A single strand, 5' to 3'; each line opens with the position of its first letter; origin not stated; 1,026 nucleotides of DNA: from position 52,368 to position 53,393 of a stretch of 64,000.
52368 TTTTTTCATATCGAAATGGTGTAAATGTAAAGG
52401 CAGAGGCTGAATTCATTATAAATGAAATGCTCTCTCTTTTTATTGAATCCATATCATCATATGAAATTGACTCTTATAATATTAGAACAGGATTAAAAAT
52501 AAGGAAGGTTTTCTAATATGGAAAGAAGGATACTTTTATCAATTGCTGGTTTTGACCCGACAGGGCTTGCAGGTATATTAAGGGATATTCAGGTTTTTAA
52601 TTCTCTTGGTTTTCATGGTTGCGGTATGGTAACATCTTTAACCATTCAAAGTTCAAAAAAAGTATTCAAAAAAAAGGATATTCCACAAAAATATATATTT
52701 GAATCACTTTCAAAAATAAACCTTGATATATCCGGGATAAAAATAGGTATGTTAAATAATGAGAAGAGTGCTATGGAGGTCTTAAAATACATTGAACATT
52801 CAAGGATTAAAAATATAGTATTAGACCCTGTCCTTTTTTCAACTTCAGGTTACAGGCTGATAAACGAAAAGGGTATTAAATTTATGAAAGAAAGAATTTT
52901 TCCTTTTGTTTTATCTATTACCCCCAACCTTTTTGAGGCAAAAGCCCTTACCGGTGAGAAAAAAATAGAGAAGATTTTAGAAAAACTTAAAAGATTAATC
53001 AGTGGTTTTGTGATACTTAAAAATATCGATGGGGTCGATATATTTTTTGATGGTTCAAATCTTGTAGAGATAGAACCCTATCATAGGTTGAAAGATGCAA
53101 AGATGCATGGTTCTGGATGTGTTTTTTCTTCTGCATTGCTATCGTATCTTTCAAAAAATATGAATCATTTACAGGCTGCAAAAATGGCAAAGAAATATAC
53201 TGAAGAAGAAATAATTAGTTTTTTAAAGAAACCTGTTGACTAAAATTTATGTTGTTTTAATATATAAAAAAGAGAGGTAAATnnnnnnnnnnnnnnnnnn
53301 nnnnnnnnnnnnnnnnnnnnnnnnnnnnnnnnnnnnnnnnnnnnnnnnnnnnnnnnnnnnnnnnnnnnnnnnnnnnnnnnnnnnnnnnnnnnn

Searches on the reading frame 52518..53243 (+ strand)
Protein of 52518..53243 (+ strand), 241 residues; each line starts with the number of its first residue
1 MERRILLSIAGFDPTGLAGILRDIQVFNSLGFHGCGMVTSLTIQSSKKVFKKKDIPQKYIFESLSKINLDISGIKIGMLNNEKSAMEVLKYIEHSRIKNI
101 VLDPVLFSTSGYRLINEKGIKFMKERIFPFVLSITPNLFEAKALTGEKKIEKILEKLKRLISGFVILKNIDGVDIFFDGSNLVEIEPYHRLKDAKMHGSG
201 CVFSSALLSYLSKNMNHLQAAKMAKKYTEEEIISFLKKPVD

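Call 22: search_protein_families(library=pfam, proteins=[window:52518-53243:+], max_evalue=0.00001)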
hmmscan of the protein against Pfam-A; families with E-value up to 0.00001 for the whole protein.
window:52518-53243:+ (241 aa): 1 family
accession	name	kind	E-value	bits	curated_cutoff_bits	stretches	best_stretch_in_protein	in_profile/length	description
PF08543.17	Phos_pyr_kin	-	6.5e-49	167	27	1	13-233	1-233/246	Phosphomethylpyrimidine kinase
